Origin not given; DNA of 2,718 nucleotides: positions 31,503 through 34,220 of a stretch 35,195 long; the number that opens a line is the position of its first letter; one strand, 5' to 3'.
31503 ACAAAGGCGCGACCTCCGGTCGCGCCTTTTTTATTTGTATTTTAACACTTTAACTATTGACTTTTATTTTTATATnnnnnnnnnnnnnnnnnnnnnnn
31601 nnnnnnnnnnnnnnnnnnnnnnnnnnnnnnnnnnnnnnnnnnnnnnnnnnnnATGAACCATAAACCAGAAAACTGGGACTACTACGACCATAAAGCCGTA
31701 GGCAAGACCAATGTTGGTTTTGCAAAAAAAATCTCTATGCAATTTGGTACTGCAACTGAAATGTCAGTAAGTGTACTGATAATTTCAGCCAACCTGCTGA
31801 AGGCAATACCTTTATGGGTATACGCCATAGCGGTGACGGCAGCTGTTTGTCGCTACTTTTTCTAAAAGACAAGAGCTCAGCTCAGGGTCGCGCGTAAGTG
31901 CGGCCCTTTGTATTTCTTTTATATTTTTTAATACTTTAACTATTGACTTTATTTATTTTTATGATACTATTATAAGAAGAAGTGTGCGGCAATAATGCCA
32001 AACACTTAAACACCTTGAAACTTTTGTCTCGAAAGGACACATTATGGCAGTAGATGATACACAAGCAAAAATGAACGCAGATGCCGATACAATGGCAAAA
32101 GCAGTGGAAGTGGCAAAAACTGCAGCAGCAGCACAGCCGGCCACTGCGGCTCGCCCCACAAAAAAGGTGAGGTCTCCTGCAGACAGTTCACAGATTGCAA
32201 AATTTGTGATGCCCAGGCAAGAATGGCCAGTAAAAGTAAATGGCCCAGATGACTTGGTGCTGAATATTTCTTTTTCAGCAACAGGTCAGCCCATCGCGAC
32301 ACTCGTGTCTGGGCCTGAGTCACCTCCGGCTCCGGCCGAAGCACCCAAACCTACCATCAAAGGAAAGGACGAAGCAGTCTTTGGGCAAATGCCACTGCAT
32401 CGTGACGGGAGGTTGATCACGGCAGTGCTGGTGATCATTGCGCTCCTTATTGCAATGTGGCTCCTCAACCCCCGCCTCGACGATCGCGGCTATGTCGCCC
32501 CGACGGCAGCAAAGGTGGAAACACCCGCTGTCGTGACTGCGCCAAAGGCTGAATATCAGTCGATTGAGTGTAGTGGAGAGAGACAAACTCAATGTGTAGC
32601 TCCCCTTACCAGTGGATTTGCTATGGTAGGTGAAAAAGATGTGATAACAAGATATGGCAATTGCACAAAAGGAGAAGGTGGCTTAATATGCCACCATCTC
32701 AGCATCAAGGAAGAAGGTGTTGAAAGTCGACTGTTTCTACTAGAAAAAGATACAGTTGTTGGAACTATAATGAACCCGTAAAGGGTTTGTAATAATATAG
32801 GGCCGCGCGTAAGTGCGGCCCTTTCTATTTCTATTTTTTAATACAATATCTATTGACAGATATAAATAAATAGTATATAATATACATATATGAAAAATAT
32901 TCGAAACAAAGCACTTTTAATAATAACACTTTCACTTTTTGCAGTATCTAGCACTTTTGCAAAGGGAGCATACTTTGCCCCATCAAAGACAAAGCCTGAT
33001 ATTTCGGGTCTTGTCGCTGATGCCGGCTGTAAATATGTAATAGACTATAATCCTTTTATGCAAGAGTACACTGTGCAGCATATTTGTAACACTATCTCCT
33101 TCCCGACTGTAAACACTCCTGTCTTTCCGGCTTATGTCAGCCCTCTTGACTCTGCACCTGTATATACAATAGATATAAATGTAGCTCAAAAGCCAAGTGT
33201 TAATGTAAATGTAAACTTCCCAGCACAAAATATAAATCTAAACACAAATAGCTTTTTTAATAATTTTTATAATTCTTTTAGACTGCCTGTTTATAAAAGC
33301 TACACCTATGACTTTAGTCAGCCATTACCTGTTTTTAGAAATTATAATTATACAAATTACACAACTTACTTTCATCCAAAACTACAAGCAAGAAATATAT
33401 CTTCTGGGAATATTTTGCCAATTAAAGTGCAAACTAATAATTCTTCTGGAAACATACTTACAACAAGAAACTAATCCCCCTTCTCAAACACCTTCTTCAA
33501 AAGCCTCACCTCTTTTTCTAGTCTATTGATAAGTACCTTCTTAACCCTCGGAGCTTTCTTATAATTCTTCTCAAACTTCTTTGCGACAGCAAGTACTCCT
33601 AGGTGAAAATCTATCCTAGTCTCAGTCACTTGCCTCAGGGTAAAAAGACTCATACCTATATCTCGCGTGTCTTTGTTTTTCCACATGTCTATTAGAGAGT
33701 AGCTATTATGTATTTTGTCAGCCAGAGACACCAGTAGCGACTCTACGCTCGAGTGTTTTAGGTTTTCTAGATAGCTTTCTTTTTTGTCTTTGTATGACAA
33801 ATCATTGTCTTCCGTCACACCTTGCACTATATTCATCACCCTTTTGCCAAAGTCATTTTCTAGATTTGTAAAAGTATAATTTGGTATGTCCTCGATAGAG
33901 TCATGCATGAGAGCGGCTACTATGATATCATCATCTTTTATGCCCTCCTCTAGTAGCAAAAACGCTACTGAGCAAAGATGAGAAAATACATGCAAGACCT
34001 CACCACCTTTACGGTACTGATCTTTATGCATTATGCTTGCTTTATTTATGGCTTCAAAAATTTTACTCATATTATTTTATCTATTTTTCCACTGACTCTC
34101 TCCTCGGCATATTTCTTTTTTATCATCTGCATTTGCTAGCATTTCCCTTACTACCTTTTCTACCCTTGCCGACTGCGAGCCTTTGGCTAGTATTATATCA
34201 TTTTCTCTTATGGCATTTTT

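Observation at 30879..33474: Array of four individually insulated exported-protein cassettes, three with foreign G+C-rich composition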

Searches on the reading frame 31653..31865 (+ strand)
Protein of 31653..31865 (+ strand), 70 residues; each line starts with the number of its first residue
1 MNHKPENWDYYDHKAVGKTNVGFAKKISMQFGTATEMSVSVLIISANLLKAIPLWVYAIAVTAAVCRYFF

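Call 8: search_protein_families(library=pfam, proteins=[window:31653-31865:+], max_evalue=0.1)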
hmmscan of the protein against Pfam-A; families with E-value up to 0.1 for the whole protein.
window:31653-31865:+ (70 aa): 0 families

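Call 9: search_protein_families(library=phrogs, proteins=[window:31653-31865:+], max_evalue=0.1)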
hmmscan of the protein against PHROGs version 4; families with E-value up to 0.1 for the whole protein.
window:31653-31865:+ (70 aa): 1 family
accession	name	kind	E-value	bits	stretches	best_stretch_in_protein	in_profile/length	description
phrog_22328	-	unknown function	0.0068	17.8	1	19-63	11-53/72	-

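Call 46: search_protein_families(library=ncbifam, proteins=[window:31653-31865:+], max_evalue=0.1)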
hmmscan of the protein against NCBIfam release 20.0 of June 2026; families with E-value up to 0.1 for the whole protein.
window:31653-31865:+ (70 aa): 0 families

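Call 47: search_protein_families(library=padloc, proteins=[window:31653-31865:+], max_evalue=0.1)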
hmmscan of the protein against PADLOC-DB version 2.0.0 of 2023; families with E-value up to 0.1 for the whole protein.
window:31653-31865:+ (70 aa): 0 families

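Call 71: search_dna_similar(query=window:31653-31862:+, collection=phages, mode=protein, max_evalue=1, max_rows=10)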
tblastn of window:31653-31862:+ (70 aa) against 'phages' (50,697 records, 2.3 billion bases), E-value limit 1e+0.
No match.

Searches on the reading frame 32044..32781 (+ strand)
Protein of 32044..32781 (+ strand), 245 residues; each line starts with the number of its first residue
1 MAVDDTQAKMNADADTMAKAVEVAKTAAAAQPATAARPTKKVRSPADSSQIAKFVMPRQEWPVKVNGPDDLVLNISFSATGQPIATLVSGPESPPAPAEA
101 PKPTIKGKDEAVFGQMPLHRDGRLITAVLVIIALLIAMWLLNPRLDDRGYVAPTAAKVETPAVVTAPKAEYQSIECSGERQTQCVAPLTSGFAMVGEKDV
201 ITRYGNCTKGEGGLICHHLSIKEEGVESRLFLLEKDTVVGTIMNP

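Call 8: search_protein_families(library=pfam, proteins=[window:32044-32781:+], max_evalue=0.1)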
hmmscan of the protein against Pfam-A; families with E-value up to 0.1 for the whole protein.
window:32044-32781:+ (245 aa): 0 families

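Call 9: search_protein_families(library=phrogs, proteins=[window:32044-32781:+], max_evalue=0.1)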
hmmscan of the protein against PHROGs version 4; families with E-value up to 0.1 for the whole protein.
window:32044-32781:+ (245 aa): 0 families

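Call 12: find_encoding_contigs(protein=window:32044-32781:+, flank=10000, max_places=10)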
Protein window:32044-32781:+ (245 aa): 11 contigs read that carry it; 4 places shown.
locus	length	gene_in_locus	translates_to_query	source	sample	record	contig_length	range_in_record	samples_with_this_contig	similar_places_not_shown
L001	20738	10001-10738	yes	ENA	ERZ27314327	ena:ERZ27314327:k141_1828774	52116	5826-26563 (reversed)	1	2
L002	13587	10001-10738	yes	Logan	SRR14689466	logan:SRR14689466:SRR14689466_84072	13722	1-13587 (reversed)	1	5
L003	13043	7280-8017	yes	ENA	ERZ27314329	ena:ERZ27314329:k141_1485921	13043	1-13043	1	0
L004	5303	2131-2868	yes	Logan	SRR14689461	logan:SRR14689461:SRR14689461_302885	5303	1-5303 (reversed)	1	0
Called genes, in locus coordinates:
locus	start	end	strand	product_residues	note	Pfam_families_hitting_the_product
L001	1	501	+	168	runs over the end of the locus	-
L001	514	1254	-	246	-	-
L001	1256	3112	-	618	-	PF02384:N6_Mtase, PF11599:AviRa (faint), PF01170:UPF0020 (faint), PF06325:PrmA (weak), PF07669:Eco57I, PF12950:TaqI_C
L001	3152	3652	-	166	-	-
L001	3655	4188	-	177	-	-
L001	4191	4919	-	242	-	PF07963:N_methyl (weak)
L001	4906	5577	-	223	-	PF07963:N_methyl (weak)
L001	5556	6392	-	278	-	PF06750:A24_N_bact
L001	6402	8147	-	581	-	PF01807:Zn_ribbon_DnaG, PF08275:DNAG_N, PF13662:Toprim_4, PF01751:Toprim, PF13155:Toprim_2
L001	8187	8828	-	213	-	PF06736:TMEM175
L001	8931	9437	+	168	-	-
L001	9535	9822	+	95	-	-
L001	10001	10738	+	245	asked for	-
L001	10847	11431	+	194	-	-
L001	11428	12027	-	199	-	PF13328:HD_4, PF01966:HD (weak)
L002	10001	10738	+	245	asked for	-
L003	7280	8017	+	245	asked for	-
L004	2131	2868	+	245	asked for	-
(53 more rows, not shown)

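Call 15: find_homologous_proteins(query=window:32044-32781:+, max_evalue=0.01)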
Query window:32044-32781:+ (245 aa): 1 proteins with E <= 0.01 among 2499 candidates.
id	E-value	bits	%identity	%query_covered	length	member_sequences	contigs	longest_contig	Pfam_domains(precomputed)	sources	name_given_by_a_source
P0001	1.4e-156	537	100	100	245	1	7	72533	-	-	-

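Call 39: predict_structure(protein=window:32044-32778:+)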
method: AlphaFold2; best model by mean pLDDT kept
length: 245 residues; sequences in the alignment: 1
mean_pLDDT: 49.4   pTM: 0.24
mean pLDDT of the five models: 49.4, 44.0, 44.0, 41.9, 38.3
residues with pLDDT >= 90: 6; 70-90: 14; 50-70: 90; < 50: 135
segments of 3 or more residues with pLDDT < 50: 1-4, 11-13, 20-24, 26-38, 40-68, 81-83, 102-104, 113-117, 150-202, 243-245
pLDDT, mean of each block of 10 residues (from residue 1): 49 50 45 43 40 35 44 51 51 53 50 51 77 89 58 43 33 35 34 34 54 60 56 54 44
secondary structure, 60 per line:
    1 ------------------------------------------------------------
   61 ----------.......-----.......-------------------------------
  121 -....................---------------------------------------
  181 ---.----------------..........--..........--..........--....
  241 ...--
elements in order: E71-77 E83-89 H122-141 E201-210 E213-222 E225-234 E237-243

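Call 46: search_protein_families(library=ncbifam, proteins=[window:32044-32781:+], max_evalue=0.1)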
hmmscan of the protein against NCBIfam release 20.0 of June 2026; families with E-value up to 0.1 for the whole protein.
window:32044-32781:+ (245 aa): 0 families

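Call 47: search_protein_families(library=padloc, proteins=[window:32044-32781:+], max_evalue=0.1)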
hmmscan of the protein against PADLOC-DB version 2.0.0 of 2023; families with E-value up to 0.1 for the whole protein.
window:32044-32781:+ (245 aa): 0 families

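Call 48: search_solved_structures(query=window:32044-32781:+, max_evalue=1)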
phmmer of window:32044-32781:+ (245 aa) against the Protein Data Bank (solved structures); distinct sequences matched with E-value up to 1: 0.

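Call 55: find_related_loci(query=window:32044-32781:+, collection=viral_contigs)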
Query window:32044-32781:+ (245 aa) in viral_contigs; peptide patterns used: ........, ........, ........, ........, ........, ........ (x = any residue, [..] = any of these).
4 stretches matched a pattern, but none encodes a relative of the query by tblastn (E <= 1e-3).

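Call 68: search_dna_similar(query=window:32044-32778:+, collection=phages, mode=protein, max_evalue=0.01, max_rows=10)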
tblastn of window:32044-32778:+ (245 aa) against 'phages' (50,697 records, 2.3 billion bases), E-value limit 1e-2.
No match.

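Call 70: search_dna_similar(query=window:32044-32778:+, collection=plasmids, mode=protein, max_evalue=0.01, max_rows=10)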
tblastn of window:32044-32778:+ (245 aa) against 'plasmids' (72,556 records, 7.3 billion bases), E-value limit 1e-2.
No match.

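Call 82: fold_search(model_id=the predicted structure, library=pdb)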
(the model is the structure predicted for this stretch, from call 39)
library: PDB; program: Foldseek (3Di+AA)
matches with E <= 10: 126; with E <= 0.001: 0
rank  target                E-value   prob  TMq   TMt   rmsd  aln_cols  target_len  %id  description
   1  7r7j_A                2.0e+00  0.14  0.11  0.05   3.5        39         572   20  Crystal structure of RadD with ADP (released 2022-04-13)
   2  7txz_A                2.3e+00  0.13  0.17  0.10  22.1       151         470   12  Nipah Virus attachment (G) glycoprotein ectodomain in complex with nAH1.3 neutralizing antibody Fab fragment (local re (released 2022-03-09)
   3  5fgo_D                2.6e+00  0.23  0.14  0.44   5.5        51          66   16  Crystal structure of D. melanogaster Pur-alpha repeat III. (released 2016-01-20)
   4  7ath                  2.7e+00  0.06  0.10  0.17  29.4       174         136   14  Crystal structure of UipA (released 2021-10-06)
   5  4uxg_C                2.9e+00  0.03  0.11  0.08  18.6       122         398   10  Crystal structure of the carboxy-terminal region of the bacteriophage T4 proximal long tail fibre protein gp34, R32 na (released 2015-09-30)
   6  2x5h_C                3.0e+00  0.16  0.15  0.33   3.7        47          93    4  Crystal structure of the ORF131 L26M L51M double mutant from Sulfolobus islandicus rudivirus 1 (released 2010-07-21)
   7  9iqd_A                3.4e+00  0.18  0.15  0.28   3.9        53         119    9  Apo-MicM,homologous of AkaM, SnoaL-like protein (released 2025-07-16)
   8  9vz0_I                3.4e+00  0.12  0.14  0.15   5.7        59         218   15  Cryo-EM structure of the head of contracted P1 (released 2025-10-22)
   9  8v83_m                3.4e+00  0.02  0.08  0.08  48.3       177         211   13  60S ribosome biogenesis intermediate (Dbp10 pre-catalytic structure - Overall map) (released 2024-05-01)
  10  7r7j_B                3.6e+00  0.11  0.11  0.05   5.8        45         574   20  Crystal structure of RadD with ADP (released 2022-04-13)
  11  8k2a_Lp               3.6e+00  0.08  0.10  0.21  11.0        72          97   14  Cryo-EM structure of the human 55S mitoribosome with Tigecycline (released 2024-07-10)
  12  3f8x_B                3.8e+00  0.30  0.16  0.28   2.9        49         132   12  Crystal structure of a putative delta-5-3-ketosteroid isomerase (eca2236) from pectobacterium atrosepticum scri1043 at (released 2008-12-09)
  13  4v8i_AY               3.8e+00  0.18  0.11  0.28   4.5        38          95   18  Crystal structure of YfiA bound to the 70S ribosome. (released 2014-07-09)
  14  9olf_a                3.8e+00  0.11  0.09  0.20  18.4        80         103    9  Membrane-associated human mitoribosome in complex with TACO1 (released 2026-02-18)
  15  9hcd_a                3.8e+00  0.06  0.09  0.19  15.5       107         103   15  Mouse mitoribosome large subunit assembly intermediate (with uL16m) bound to MRM3-dimer, DDX28 and the MALSU-L0R8F8-mt (released 2025-06-11)
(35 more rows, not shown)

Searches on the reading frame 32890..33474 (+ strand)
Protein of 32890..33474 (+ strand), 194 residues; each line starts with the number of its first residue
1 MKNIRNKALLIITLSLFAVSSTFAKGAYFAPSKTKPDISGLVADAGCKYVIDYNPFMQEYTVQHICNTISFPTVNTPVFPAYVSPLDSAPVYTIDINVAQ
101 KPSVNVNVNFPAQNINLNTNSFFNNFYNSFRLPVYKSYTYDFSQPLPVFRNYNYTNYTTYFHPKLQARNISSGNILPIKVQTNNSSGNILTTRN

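Call 8: search_protein_families(library=pfam, proteins=[window:32890-33474:+], max_evalue=0.1)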
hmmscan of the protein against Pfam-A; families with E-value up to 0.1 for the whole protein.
window:32890-33474:+ (194 aa): 0 families

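Call 9: search_protein_families(library=phrogs, proteins=[window:32890-33474:+], max_evalue=0.1)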
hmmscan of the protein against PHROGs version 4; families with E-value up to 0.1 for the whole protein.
window:32890-33474:+ (194 aa): 1 family
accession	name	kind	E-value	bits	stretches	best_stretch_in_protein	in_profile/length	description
phrog_14332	-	unknown function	0.069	14.2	0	151-183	33-65/66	-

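Call 18: find_homologous_proteins(query=window:32890-33474:+, max_evalue=0.01)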
Query window:32890-33474:+ (194 aa): 1 proteins with E <= 0.01 among 288 candidates.
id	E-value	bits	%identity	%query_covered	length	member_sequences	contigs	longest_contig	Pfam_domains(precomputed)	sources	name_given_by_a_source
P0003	7.2e-122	422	100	100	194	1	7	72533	-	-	-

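Call 46: search_protein_families(library=ncbifam, proteins=[window:32890-33474:+], max_evalue=0.1)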
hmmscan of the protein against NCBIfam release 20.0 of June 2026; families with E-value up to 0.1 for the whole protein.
window:32890-33474:+ (194 aa): 0 families

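Call 47: search_protein_families(library=padloc, proteins=[window:32890-33474:+], max_evalue=0.1)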
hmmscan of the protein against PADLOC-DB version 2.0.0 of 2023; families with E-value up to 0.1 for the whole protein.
window:32890-33474:+ (194 aa): 0 families

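Call 72: search_dna_similar(query=window:32890-33471:+, collection=phages, mode=protein, max_evalue=0.01, max_rows=10)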
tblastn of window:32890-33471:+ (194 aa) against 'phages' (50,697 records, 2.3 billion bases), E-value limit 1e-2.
No match.

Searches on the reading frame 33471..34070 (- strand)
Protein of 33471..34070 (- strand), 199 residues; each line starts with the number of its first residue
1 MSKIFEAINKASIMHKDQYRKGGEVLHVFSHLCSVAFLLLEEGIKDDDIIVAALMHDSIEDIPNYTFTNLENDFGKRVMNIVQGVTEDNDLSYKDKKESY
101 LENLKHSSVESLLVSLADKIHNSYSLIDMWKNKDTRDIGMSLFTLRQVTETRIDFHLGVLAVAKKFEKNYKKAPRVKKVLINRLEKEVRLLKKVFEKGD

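Call 8: search_protein_families(library=pfam, proteins=[window:33471-34070:-], max_evalue=0.1)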
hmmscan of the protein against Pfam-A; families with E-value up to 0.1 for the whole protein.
window:33471-34070:- (199 aa): 2 families
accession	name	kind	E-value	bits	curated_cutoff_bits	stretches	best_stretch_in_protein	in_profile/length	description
PF13328.12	HD_4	-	2.7e-13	50.4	27.2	1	10-126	4-127/156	HD domain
PF01966.28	HD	-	7.6e-06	26.6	22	1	28-122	1-115/116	HD domain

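Call 25: find_encoding_contigs(protein=window:33471-34070:-, flank=10000, max_places=4)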
Protein window:33471-34070:- (199 aa): 11 contigs read that carry it; 4 places shown.
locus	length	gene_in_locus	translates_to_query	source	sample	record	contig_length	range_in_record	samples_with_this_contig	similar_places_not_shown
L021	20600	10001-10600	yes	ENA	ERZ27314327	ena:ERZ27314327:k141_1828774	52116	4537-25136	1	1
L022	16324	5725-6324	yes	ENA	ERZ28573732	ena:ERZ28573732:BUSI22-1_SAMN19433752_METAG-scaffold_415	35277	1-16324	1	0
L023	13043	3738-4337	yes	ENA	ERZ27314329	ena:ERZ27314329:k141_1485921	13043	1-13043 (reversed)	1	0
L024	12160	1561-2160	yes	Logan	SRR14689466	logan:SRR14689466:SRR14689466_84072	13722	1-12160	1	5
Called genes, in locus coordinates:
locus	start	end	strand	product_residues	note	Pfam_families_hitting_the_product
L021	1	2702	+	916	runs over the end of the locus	PF26449:DUF8128, PF12696:TraG-D_C (faint), PF10412:TrwB_AAD_bind (faint)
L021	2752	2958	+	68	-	-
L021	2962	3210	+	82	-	-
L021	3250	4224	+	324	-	PF00579:tRNA-synt_1b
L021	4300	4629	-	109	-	PF00076:RRM_1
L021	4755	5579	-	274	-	-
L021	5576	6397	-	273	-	-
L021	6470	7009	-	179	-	-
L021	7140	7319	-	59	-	-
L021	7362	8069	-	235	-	PF02153:PDH_N, PF26213:TYRAAT1_C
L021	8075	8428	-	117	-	PF10861:DUF2784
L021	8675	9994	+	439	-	PF08245:Mur_ligase_M, PF02875:Mur_ligase_C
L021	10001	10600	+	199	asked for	PF13328:HD_4, PF01966:HD (weak)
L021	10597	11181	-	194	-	-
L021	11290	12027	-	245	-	-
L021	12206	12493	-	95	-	-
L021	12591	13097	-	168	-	-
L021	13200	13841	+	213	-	PF06736:TMEM175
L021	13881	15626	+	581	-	PF01807:Zn_ribbon_DnaG, PF08275:DNAG_N, PF13662:Toprim_4, PF01751:Toprim, PF13155:Toprim_2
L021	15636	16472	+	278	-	PF06750:A24_N_bact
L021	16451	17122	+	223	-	PF07963:N_methyl (weak)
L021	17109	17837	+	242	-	PF07963:N_methyl (weak)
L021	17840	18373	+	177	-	-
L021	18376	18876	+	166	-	-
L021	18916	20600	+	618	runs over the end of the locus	PF02384:N6_Mtase, PF11599:AviRa (faint), PF01170:UPF0020 (faint), PF06325:PrmA (weak), PF07669:Eco57I, PF12950:TaqI_C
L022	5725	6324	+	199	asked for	PF13328:HD_4, PF01966:HD (weak)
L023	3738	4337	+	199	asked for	PF13328:HD_4, PF01966:HD (weak)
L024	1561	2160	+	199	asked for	PF13328:HD_4, PF01966:HD (weak)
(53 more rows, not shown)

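Call 94: search_protein_families(library=phrogs, proteins=[L021:4755-5579:-, L021:5576-6397:-, L021:6470-7009:-, L021:7140-7319:-], max_evalue=0.001)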
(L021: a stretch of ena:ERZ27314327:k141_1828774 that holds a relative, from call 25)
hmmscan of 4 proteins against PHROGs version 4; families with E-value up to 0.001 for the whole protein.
L021:4755-5579:- (274 aa): 0 families

L021:5576-6397:- (273 aa): 0 families

L021:6470-7009:- (179 aa): 0 families

L021:7140-7319:- (59 aa): 0 families
